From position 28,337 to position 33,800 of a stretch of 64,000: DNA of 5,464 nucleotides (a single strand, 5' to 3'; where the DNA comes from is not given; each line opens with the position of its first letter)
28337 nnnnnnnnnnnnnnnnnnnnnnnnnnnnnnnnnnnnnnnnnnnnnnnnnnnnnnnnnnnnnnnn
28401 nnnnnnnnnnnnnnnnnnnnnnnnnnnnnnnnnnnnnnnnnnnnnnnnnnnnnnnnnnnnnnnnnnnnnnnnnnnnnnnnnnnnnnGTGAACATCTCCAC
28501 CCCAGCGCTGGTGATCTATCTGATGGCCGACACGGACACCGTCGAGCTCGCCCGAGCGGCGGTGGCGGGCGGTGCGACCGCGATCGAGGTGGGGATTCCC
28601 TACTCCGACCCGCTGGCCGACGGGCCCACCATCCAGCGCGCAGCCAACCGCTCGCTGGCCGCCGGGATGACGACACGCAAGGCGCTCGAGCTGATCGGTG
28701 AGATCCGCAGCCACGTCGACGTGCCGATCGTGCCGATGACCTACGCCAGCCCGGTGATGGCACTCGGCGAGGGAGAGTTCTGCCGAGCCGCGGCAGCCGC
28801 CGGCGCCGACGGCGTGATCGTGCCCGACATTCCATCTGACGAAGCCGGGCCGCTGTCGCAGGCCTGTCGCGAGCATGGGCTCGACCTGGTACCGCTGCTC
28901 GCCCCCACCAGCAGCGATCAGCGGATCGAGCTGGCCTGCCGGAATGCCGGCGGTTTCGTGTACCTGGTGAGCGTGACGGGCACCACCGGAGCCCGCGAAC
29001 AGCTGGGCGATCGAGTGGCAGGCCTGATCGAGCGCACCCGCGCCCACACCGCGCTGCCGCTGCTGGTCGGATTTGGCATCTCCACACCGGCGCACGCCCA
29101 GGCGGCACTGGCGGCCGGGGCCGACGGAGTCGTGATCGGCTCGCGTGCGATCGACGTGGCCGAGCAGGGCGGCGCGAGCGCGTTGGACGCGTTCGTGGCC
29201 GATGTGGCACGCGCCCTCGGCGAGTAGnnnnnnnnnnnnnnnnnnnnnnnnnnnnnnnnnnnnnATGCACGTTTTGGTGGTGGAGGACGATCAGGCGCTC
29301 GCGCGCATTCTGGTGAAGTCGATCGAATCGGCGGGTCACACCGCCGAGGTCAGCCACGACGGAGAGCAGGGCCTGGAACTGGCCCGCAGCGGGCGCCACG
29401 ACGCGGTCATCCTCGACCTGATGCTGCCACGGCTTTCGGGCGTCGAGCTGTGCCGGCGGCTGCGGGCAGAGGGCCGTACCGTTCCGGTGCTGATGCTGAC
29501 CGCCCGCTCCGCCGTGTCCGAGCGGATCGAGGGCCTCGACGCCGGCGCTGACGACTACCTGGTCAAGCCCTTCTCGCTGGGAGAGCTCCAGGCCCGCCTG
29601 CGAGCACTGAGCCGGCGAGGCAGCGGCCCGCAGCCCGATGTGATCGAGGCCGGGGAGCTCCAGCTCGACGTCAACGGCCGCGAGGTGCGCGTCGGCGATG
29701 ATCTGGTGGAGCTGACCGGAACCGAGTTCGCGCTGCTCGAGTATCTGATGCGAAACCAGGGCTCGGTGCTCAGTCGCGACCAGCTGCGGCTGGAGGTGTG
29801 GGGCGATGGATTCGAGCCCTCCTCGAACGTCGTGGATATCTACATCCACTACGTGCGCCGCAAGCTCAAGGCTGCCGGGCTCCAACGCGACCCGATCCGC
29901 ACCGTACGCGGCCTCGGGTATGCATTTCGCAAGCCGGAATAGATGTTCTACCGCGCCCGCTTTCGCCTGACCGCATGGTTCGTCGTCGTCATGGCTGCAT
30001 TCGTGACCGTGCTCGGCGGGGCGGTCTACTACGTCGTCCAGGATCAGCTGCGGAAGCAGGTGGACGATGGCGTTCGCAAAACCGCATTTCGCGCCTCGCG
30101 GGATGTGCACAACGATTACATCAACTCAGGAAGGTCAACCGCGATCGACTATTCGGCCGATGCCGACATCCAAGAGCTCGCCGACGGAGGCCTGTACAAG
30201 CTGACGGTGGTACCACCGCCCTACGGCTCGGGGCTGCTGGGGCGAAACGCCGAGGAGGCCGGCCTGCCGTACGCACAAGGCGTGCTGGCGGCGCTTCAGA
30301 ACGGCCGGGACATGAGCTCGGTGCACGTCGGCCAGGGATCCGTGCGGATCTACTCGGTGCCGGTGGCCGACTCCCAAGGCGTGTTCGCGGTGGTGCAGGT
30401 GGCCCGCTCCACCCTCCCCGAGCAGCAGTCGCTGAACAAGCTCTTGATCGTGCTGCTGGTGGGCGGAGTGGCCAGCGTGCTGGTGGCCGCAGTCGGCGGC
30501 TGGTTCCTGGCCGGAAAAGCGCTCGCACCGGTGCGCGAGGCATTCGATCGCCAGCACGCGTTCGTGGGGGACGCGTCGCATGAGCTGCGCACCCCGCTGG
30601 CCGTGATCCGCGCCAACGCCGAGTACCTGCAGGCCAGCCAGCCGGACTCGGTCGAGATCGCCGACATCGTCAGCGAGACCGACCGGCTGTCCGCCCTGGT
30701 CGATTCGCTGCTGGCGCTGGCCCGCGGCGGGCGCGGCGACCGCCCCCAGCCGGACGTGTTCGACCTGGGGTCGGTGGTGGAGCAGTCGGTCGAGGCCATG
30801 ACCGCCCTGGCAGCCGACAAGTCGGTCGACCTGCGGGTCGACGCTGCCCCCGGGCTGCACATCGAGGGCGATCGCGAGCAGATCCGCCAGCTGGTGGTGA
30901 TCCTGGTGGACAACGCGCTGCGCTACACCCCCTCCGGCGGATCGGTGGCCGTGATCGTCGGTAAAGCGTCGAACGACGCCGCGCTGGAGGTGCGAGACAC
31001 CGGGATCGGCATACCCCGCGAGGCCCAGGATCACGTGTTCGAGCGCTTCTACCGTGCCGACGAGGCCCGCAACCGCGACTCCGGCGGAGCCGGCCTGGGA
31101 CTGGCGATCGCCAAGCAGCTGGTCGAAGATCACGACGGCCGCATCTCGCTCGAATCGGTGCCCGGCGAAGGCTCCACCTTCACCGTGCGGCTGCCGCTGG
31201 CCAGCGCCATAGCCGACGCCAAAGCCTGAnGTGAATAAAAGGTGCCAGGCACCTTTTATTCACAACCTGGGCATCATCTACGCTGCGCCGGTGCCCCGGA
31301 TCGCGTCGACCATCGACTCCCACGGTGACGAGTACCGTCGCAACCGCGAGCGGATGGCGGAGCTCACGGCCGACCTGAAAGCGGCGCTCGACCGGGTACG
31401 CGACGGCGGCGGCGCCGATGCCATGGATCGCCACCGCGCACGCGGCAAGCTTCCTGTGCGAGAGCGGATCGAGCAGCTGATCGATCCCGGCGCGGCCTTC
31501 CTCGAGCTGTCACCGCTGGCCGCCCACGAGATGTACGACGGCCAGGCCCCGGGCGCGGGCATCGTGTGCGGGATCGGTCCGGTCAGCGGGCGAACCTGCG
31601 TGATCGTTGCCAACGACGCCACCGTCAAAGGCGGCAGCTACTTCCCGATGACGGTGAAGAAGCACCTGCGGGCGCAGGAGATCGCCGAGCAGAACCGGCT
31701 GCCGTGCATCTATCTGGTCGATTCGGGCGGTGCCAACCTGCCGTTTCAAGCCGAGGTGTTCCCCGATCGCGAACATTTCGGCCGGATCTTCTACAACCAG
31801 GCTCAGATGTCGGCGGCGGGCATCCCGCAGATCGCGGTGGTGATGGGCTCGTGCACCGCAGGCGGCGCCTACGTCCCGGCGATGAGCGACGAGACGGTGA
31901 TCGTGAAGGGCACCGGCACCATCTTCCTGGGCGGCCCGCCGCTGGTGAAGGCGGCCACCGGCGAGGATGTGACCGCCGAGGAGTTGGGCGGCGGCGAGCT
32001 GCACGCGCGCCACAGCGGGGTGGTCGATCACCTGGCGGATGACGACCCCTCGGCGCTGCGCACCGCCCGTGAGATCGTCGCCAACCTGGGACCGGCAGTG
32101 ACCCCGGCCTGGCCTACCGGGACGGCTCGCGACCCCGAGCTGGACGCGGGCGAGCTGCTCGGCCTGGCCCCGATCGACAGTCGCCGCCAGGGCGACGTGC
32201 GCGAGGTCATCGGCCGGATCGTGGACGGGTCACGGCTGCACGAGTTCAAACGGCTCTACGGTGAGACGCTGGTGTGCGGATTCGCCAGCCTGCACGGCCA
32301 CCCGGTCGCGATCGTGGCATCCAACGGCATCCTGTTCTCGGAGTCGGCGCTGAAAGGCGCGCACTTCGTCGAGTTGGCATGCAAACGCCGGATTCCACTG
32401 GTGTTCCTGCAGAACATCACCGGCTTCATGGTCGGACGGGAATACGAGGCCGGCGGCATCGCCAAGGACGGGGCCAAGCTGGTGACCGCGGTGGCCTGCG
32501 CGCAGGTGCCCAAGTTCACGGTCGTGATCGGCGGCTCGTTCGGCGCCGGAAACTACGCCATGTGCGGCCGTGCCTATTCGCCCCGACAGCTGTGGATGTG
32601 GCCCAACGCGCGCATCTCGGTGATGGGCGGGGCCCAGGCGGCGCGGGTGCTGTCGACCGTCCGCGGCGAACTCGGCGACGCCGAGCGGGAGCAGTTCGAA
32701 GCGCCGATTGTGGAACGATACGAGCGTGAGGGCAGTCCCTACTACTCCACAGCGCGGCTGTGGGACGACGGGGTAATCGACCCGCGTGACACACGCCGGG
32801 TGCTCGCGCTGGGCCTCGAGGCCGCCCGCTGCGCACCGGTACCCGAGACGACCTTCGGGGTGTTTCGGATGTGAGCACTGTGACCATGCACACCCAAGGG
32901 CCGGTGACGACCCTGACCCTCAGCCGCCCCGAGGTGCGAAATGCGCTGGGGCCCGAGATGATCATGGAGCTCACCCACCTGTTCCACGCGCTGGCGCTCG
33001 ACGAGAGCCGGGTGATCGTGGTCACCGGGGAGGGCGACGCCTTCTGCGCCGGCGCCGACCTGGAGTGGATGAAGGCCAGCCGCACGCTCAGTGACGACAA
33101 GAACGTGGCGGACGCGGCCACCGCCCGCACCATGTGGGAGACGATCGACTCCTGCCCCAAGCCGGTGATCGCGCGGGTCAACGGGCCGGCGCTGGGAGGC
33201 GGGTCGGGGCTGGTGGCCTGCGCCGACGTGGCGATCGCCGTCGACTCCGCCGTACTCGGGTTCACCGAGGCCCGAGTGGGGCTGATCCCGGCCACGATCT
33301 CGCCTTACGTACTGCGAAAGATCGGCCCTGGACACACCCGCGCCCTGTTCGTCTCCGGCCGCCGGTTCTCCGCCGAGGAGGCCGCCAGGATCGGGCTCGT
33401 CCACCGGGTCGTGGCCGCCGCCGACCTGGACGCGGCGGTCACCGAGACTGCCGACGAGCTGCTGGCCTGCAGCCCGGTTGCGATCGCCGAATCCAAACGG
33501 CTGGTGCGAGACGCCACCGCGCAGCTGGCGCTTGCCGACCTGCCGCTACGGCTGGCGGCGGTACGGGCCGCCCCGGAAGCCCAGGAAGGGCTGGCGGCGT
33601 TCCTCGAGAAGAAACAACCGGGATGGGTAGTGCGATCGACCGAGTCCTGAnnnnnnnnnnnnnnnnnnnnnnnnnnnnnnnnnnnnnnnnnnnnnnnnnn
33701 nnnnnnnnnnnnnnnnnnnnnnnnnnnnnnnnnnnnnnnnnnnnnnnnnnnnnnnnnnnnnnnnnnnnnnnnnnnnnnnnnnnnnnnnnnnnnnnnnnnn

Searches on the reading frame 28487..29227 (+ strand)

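Call 9: search_protein_families(library=pfam, proteins=[window:28487-29227:+])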
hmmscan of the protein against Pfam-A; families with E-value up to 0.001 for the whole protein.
window:28487-29227:+ (246 aa): 2 families
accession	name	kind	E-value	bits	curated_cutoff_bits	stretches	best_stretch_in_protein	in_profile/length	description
PF00290.26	Trp_syntA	-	1.8e-76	256.9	27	1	7-227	11-235/259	Tryptophan synthase alpha chain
PF00977.27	His_biosynth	-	5.1e-07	29.8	23.6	1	161-224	49-108/228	Histidine biosynthesis protein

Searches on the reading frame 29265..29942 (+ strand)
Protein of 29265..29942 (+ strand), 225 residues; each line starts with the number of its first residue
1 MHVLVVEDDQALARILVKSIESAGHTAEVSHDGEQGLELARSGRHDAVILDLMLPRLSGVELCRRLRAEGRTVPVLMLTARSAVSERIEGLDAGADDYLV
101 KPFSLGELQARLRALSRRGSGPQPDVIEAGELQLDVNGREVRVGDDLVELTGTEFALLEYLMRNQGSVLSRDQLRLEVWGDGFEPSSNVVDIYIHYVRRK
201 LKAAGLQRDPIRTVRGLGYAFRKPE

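Call 9: search_protein_families(library=pfam, proteins=[window:29265-29942:+])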
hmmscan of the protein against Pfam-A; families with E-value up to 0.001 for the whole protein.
window:29265-29942:+ (225 aa): 3 families
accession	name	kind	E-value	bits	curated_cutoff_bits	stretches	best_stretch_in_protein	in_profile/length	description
PF00072.30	Response_reg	-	7.7e-29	100.5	30.2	1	3-112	1-110/111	Response regulator receiver domain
PF00486.34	Trans_reg_C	-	1.7e-25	89.3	26.2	1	148-221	4-77/77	Transcriptional regulatory protein, C terminal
PF21695.3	GlnR_1st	-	2.1e-05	24.8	27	1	2-114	2-109/111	Transcription regulator GlnR, N-terminal domain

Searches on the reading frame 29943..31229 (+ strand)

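Call 9: search_protein_families(library=pfam, proteins=[window:29943-31229:+])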
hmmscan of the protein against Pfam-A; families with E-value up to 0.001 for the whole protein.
window:29943-31229:+ (428 aa): 2 families
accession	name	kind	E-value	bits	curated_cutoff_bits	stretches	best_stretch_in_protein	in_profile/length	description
PF02518.31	HATPase_c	-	3.4e-31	108.4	26.4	1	309-420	1-110/111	Histidine kinase-, DNA gyrase B-, and HSP90-like ATPase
PF00512.31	HisKA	-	7.7e-14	51.9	26.9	1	205-263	3-64/66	His Kinase A (phospho-acceptor) domain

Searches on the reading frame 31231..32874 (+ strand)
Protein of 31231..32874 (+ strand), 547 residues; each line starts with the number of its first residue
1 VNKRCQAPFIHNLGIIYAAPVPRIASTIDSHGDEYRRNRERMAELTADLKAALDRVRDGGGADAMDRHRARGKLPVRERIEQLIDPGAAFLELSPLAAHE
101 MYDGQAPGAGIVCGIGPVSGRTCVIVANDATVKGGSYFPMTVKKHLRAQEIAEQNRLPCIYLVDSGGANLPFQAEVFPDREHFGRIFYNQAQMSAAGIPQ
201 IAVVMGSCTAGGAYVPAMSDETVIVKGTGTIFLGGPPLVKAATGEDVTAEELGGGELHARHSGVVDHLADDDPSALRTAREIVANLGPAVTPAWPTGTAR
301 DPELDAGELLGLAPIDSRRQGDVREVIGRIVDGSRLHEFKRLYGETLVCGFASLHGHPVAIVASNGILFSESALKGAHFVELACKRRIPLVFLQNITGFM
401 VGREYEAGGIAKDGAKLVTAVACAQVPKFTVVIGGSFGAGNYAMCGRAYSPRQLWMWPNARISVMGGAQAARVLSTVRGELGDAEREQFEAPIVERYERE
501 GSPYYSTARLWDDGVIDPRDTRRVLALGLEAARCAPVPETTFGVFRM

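Call 9: search_protein_families(library=pfam, proteins=[window:31231-32874:+])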
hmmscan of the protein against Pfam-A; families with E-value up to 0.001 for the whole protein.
window:31231-32874:+ (547 aa): 3 families
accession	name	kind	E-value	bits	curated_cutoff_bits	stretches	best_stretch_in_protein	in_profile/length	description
PF01039.27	Carboxyl_trans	-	1.3e-147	492.8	22.3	1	68-536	2-482/493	Carboxyl transferase domain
PF03255.19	ACCA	-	1.2e-12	48.1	23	1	110-225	93-213/310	Acetyl co-enzyme A carboxylase carboxyltransferase-like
PF06833.16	MdcE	-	1.3e-07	32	32.7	1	383-481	23-121/196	Malonate decarboxylase gamma subunit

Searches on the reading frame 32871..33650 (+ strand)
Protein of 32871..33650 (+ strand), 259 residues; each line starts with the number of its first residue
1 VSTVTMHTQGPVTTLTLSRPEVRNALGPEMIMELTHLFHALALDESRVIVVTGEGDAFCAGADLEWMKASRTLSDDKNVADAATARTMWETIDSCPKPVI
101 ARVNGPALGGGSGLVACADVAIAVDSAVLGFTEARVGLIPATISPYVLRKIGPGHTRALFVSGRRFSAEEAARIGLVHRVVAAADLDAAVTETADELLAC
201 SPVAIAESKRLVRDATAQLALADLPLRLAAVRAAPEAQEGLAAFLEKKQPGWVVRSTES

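Call 9: search_protein_families(library=pfam, proteins=[window:32871-33650:+])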
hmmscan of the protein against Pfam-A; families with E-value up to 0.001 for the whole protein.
window:32871-33650:+ (259 aa): 2 families
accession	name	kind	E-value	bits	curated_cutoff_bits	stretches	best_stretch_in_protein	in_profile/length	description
PF00378.25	ECH_1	-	8.2e-51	173.2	27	1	9-252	3-248/251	Enoyl-CoA hydratase/isomerase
PF16113.10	ECH_2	-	2.5e-29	103.3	27.2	1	13-189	2-180/335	Enoyl-CoA hydratase/isomerase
